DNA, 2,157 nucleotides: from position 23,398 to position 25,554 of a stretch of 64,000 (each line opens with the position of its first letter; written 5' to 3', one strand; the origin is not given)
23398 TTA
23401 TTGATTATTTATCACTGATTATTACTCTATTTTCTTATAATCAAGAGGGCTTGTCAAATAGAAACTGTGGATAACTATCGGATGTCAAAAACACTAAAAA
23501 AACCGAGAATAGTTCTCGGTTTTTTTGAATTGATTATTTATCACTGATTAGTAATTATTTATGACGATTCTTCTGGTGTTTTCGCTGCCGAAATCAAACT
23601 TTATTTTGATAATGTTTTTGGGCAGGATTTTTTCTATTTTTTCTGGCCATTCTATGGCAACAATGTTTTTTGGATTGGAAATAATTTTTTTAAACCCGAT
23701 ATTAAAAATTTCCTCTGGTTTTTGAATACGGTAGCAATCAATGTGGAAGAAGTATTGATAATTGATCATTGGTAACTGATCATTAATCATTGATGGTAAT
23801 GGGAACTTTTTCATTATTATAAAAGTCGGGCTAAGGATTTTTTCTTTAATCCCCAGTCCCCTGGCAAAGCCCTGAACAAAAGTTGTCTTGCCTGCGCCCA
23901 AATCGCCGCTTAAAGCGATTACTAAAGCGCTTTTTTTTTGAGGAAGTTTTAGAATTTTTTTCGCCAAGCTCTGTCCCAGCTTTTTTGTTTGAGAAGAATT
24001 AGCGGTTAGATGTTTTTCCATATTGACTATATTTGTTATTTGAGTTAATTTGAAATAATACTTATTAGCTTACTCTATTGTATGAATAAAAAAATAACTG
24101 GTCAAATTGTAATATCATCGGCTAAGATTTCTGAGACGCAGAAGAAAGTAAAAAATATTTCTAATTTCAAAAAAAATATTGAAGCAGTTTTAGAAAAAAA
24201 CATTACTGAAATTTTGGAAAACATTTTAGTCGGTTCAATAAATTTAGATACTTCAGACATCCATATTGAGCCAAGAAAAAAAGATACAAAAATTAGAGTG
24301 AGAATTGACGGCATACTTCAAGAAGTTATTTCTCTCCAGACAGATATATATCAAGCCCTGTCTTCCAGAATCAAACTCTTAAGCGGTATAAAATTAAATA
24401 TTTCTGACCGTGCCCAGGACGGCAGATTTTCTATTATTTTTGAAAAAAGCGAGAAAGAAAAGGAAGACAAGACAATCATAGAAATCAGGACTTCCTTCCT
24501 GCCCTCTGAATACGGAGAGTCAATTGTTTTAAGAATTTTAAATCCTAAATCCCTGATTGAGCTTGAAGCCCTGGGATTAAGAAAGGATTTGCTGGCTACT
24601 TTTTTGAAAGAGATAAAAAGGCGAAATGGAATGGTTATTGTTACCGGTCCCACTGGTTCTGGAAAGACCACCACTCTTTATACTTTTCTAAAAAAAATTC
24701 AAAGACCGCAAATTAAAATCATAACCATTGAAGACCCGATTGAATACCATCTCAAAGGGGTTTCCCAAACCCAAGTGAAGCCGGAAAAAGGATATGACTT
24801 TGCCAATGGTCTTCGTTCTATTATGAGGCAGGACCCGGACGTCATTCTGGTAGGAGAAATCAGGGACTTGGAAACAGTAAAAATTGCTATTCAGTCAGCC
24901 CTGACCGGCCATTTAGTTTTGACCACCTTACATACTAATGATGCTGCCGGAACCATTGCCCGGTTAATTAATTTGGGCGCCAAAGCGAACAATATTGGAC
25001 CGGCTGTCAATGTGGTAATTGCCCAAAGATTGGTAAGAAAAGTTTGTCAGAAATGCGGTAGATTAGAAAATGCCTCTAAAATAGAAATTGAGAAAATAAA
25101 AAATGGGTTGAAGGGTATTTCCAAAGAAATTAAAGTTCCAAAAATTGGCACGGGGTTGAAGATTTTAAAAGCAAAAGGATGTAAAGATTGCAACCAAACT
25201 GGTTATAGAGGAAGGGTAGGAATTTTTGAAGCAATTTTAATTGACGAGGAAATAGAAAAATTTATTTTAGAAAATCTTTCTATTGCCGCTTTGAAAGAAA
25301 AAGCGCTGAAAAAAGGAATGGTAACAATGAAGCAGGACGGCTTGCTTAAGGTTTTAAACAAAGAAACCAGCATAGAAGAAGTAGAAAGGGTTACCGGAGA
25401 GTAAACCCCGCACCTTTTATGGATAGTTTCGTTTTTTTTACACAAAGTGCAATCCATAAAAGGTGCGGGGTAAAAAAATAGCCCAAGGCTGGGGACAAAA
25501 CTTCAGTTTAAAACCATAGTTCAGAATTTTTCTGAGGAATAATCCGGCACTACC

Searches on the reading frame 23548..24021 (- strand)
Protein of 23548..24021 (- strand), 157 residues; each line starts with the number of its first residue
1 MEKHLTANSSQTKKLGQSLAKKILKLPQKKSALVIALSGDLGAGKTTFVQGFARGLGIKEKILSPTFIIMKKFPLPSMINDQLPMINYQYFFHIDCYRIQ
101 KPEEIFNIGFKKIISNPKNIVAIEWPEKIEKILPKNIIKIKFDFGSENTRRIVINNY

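Call 13: search_protein_families(library=pfam, proteins=[window:23548-24021:-])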
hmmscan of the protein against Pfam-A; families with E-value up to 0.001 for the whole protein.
window:23548-24021:- (157 aa): 1 family
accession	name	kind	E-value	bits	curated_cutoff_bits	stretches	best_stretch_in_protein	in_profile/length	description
PF02367.23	TsaE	-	2e-33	115.5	26.6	1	7-151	2-127/128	Threonylcarbamoyl adenosine biosynthesis protein TsaE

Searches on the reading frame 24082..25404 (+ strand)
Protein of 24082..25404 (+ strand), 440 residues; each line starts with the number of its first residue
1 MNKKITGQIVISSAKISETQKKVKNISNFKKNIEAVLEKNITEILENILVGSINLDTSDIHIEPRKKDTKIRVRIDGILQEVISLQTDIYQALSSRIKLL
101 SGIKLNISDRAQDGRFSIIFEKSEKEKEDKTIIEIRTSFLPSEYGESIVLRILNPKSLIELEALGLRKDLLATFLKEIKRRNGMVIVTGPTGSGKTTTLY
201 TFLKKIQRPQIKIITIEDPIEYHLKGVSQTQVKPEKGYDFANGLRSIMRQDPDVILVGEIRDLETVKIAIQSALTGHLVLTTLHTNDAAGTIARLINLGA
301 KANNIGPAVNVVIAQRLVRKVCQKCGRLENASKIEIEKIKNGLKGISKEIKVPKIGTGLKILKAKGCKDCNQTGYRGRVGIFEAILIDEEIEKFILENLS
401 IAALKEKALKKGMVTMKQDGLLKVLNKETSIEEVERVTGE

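Call 13: search_protein_families(library=pfam, proteins=[window:24082-25404:+])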
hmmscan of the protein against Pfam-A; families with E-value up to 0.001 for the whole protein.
window:24082-25404:+ (440 aa): 7 families
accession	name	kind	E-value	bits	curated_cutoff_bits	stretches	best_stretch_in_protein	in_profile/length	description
PF00437.27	T2SSE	-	1.6e-113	379.6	24.9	1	39-436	6-370/370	Type II/IV secretion system protein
PF25199.1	nSTAND_NTPase5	-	2.1e-06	28.1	34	1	169-227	27-87/145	Novel STAND NTPase 5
PF13191.12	AAA_16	-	7e-05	23.8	32.6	1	170-217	11-57/167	AAA ATPase domain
PF13401.12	AAA_22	-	0.0001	23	27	1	181-213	4-39/130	AAA domain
PF20720.3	nSTAND3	-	0.00011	22.3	27.2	1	177-221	12-56/155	Novel STAND NTPase 3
PF13173.12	AAA_14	-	0.00018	22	27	1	182-272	2-83/129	AAA domain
PF04851.21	ResIII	-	0.00071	20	22.5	0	170-210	11-51/164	Type III restriction enzyme, res subunit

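Call 14: find_encoding_contigs(protein=window:24082-25404:+, flank=3000, max_places=6)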
Protein window:24082-25404:+ (440 aa): 6 contigs read that carry it; 4 places shown.
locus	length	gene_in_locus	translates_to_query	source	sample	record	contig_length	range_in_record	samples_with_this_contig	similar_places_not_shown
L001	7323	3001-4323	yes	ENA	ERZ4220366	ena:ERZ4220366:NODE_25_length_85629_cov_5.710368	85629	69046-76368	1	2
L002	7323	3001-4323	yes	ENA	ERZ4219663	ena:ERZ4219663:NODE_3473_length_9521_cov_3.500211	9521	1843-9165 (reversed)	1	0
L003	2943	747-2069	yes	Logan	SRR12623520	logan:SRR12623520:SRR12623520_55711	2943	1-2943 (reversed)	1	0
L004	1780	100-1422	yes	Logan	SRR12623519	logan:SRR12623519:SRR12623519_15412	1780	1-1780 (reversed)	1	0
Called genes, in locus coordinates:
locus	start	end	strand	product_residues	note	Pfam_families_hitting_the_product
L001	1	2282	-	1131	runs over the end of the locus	-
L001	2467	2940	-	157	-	PF02367:TsaE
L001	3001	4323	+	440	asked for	PF00437:T2SSE, PF25199:nSTAND_NTPase5 (faint)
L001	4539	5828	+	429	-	PF00932:LTD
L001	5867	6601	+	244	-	PF20772:TACO1_YebC_N, PF01709:Transcrip_reg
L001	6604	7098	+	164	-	PF02075:RuvC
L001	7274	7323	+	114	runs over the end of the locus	-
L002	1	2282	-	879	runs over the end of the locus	?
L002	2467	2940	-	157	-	PF02367:TsaE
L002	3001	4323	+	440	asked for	PF00437:T2SSE, PF25199:nSTAND_NTPase5 (faint)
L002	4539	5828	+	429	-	PF00932:LTD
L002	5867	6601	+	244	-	PF20772:TACO1_YebC_N, PF01709:Transcrip_reg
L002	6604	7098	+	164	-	PF02075:RuvC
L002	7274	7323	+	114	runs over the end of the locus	-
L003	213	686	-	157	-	PF02367:TsaE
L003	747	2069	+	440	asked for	PF00437:T2SSE, PF25199:nSTAND_NTPase5 (faint)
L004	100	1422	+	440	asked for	PF00437:T2SSE, PF25199:nSTAND_NTPase5 (faint)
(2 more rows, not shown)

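Call 15: find_homologous_proteins(query=window:24082-25404:+, max_evalue=1e-60)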
Query window:24082-25404:+ (440 aa): 7991 proteins with E <= 1e-60 among 8000 candidates; the best 120 are listed.
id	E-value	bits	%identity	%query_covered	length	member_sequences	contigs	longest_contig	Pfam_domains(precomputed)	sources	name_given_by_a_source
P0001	3.5e-271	917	100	100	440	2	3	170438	PF00437.27,PF25199.2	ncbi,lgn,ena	-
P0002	2.1e-247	839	90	100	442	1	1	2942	PF00437.27,PF25199.2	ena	-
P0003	3.6e-247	838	90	100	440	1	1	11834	PF00437.27,PF25199.2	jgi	-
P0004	9.2e-229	777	83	100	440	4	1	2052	PF00437.27,PF25199.2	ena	-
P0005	1.8e-208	711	76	100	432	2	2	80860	PF00437.27,PF25199.2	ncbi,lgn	ncbi:MAG: GspE/PulE family protein [Minisyncoccales bacterium]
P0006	1.5e-204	698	76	100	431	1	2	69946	PF00437.27,PF25199.2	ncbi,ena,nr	ncbi:type II/IV secretion system protein [Candidatus Parcubacteria bacterium]|nr:type II/IV secretio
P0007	1.6e-200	684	74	100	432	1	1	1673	PF00437.27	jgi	jgi:type II secretory ATPase GspE/PulE/Tfp pilus assembly ATPase PilB-like protein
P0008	4.2e-194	663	71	100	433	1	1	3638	PF00437.27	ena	-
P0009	3.8e-192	657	71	100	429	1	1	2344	PF00437.27,PF25199.2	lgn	-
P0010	4.6e-191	653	70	100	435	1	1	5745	PF00437.27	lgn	-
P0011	1.8e-190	651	70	100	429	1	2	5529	PF00437.27,PF25199.2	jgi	-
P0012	2.4e-189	648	69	100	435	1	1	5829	PF00437.27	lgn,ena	-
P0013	2.8e-189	647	-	-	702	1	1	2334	PF13173.13,PF00437.27,PF13245.13,PF13555.13,PF00004.36,PF13401.13,PF01637.25,PF04851.22,PF13191.13,PF02492.26,PF00005.34,PF12775.14,PF25199.2,PF20720.4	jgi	jgi:type IV pilus assembly protein PilB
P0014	6.4e-189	646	69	100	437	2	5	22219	PF00437.27,PF25199.2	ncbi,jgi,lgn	-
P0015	1.4e-188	645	69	100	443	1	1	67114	PF00437.27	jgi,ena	-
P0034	1.2e-185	635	69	100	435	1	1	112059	PF00437.27,PF25199.2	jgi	jgi:type II secretory ATPase GspE/PulE/Tfp pilus assembly ATPase PilB-like protein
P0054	1.2e-183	629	66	100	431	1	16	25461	PF00437.27,PF25199.2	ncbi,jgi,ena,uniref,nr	ncbi:MAG: hypothetical protein COX38_01015 [Candidatus Nealsonbacteria bacterium CG23_combo_of_CG06-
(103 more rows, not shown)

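Call 16: find_encoding_contigs(protein=P0003, flank=4000, max_places=2)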
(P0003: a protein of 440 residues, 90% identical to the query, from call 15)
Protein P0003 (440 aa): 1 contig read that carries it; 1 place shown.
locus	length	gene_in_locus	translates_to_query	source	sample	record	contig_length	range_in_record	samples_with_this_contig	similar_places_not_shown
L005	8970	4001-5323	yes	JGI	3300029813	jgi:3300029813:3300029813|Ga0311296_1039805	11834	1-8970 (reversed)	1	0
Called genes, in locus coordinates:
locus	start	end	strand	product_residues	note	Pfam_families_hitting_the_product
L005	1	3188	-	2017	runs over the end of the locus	?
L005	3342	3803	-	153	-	PF02367:TsaE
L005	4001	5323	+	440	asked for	PF00437:T2SSE, PF25199:nSTAND_NTPase5 (weak)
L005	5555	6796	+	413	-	PF00932:LTD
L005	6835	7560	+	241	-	PF20772:TACO1_YebC_N, PF01709:Transcrip_reg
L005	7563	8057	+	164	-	PF02075:RuvC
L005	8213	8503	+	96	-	-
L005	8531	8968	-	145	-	PF22421:SYY_C-terminal, PF01479:S4 (weak)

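Call 17: find_encoding_contigs(protein=P0005, flank=4000, max_places=2)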
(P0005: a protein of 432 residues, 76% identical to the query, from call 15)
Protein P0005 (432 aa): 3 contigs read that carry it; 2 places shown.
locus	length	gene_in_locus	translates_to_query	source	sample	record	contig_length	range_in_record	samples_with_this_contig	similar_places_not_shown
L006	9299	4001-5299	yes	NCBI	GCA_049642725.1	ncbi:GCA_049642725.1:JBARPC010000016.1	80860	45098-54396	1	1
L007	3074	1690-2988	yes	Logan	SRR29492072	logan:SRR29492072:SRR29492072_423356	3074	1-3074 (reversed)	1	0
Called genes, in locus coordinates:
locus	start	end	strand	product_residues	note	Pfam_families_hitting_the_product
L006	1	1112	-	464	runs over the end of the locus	-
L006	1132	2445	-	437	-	-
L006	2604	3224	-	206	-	PF08843:AbiEii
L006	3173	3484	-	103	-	PF21956:DUF6922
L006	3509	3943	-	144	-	PF02367:TsaE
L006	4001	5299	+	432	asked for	PF00437:T2SSE, PF25199:nSTAND_NTPase5 (faint)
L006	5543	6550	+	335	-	PF05496:RuvB_N, PF07728:AAA_5 (weak), PF00004:AAA, PF17864:AAA_lid_4, PF05491:WHD_RuvB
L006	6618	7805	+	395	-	PF00932:LTD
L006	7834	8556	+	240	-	PF20772:TACO1_YebC_N, PF01709:Transcrip_reg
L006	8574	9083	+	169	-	PF02075:RuvC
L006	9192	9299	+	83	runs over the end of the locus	-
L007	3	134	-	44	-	?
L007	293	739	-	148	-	-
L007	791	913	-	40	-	-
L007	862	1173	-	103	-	PF21956:DUF6922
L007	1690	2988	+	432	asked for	PF00437:T2SSE, PF25199:nSTAND_NTPase5 (faint)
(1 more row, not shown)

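Call 18: find_encoding_contigs(protein=P0006, flank=4000, max_places=2)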
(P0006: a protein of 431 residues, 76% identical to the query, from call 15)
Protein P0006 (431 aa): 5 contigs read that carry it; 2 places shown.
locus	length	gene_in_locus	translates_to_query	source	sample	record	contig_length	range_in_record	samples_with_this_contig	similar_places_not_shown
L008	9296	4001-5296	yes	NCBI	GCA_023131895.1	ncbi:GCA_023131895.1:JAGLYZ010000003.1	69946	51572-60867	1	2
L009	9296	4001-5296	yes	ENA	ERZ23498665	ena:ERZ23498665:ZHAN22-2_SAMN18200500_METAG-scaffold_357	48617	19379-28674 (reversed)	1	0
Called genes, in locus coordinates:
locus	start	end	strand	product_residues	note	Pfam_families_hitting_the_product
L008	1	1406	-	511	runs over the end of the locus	PF13541:ChlI, PF00158:Sigma54_activat (faint), PF00493:MCM (faint), PF01078:Mg_chelatase, PF07728:AAA_5 (weak), PF13335:Mg_chelatase_C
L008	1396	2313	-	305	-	PF02481:DNA_processg_A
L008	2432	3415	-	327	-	-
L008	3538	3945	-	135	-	PF02367:TsaE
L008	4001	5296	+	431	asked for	PF00437:T2SSE, PF25199:nSTAND_NTPase5 (faint)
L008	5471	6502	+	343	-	PF05496:RuvB_N, PF00004:AAA, PF07728:AAA_5 (weak), PF17864:AAA_lid_4, PF05491:WHD_RuvB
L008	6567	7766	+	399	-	PF00932:LTD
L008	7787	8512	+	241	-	PF20772:TACO1_YebC_N, PF01709:Transcrip_reg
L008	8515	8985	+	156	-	PF02075:RuvC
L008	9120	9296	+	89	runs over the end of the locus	-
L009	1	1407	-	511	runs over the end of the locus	PF13541:ChlI, PF00158:Sigma54_activat (faint), PF00493:MCM (faint), PF01078:Mg_chelatase, PF07728:AAA_5 (weak), PF13335:Mg_chelatase_C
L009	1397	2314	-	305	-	PF02481:DNA_processg_A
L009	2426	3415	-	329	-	-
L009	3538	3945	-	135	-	PF02367:TsaE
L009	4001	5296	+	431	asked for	PF00437:T2SSE, PF25199:nSTAND_NTPase5 (faint)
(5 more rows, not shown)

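Call 23: find_encoding_contigs(protein=P0015, flank=3000, max_places=1)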
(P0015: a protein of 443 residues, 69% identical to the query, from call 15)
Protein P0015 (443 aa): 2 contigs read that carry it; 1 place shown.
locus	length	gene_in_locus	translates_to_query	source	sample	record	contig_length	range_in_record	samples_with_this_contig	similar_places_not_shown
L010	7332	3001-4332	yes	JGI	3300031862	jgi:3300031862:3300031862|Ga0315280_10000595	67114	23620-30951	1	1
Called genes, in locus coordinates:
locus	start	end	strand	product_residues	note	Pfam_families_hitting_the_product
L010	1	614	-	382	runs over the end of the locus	PF00989:PAS, PF13188:PAS_8 (weak), PF00512:HisKA, PF02518:HATPase_c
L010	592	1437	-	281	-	-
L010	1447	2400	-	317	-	PF02739:5_3_exonuc_N, PF01367:5_3_exonuc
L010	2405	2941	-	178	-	PF02367:TsaE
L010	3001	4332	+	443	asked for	PF00437:T2SSE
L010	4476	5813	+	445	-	PF00932:LTD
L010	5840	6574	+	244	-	PF20772:TACO1_YebC_N, PF01709:Transcrip_reg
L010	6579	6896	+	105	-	-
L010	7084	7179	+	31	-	-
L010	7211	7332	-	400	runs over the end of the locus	PF00579:tRNA-synt_1b, PF22421:SYY_C-terminal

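Call 24: find_encoding_contigs(protein=P0054, flank=3000, max_places=1)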
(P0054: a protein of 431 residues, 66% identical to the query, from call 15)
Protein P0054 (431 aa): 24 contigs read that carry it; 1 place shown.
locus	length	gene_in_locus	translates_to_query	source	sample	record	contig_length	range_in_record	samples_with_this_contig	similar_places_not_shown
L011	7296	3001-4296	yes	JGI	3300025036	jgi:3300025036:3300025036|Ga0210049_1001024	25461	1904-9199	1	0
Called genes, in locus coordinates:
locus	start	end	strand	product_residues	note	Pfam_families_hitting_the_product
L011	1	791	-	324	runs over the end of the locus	-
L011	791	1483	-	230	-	PF01841:Transglut_core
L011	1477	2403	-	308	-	PF02739:5_3_exonuc_N, PF01367:5_3_exonuc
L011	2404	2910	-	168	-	PF02367:TsaE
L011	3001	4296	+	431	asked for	PF00437:T2SSE, PF25199:nSTAND_NTPase5 (weak)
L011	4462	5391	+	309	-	PF12836:HHH_3, PF00932:LTD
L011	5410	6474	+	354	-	-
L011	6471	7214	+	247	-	PF20772:TACO1_YebC_N, PF01709:Transcrip_reg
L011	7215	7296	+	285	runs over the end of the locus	-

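Call 25: find_encoding_contigs(protein=P0034, flank=3000, max_places=1)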
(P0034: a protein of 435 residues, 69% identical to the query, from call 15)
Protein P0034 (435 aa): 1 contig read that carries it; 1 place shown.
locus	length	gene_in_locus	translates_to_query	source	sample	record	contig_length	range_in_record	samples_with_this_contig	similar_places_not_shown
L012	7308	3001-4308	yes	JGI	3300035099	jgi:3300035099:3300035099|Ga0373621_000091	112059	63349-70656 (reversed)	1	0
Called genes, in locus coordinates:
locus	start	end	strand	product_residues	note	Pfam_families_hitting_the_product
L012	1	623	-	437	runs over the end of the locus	PF16927:HisKA_7TM (faint), PF00989:PAS, PF13426:PAS_9 (weak)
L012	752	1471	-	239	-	-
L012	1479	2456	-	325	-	PF00070:Pyr_redox (faint), PF01494:FAD_binding_3, PF01946:Thi4, PF03486:HI0933_like, PF05834:Lycopene_cycl, PF07992:Pyr_redox_2 (weak), PF12831:FAD_oxidored (weak), PF13450:NAD_binding_8 (weak), +2 more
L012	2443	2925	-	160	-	PF02367:TsaE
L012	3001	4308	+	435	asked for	PF00437:T2SSE, PF25199:nSTAND_NTPase5 (faint)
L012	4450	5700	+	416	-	PF00932:LTD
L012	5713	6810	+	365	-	PF14528:LAGLIDADG_3 (faint)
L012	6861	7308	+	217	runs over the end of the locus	PF20772:TACO1_YebC_N, PF01709:Transcrip_reg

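Call 29: find_related_loci(query=window:24082-25404:+, collection=genome_contigs, flank=2500)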
Query window:24082-25404:+ (440 aa) in genome_contigs; peptide patterns used: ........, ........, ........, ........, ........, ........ (x = any residue, [..] = any of these).
599 stretches matched a pattern (row limit reached: there are more); 5 encode a relative of the query (tblastn E <= 1e-3); 5 distinct loci.
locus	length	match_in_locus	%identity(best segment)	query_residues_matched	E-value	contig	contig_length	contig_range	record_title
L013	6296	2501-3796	76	1-440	0e+0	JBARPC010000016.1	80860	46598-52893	MAG: Minisyncoccales bacterium isolate MFD13423_ilm_asm_bin13 k127_5889, whole genome shotgun sequence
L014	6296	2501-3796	67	1-440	0e+0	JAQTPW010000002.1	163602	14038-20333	MAG: Candidatus Paceibacterota bacterium isolate STB_125 NODE_220_length_163602_cov_4.605236_Sandtown_B, whole genome sh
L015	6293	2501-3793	67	1-439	0e+0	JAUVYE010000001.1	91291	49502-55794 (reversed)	MAG: bacterium isolate CSMAG_1234 CSMAG_1234_k141_1694965_length_91291_cov_9.0000, whole genome shotgun sequence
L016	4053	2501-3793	67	1-439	0e+0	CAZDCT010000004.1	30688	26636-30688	MAG TPA_asm: uncultured Candidatus Saccharibacteria bacterium isolate SRP178699_co2_77 genome assembly, contig: NODE_724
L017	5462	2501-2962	42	178-321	1e-31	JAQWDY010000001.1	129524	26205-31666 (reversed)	MAG: Patescibacteria group bacterium isolate STF2_62 NODE_136_length_129524_cov_20.703316_Sandtown_F2, whole genome shot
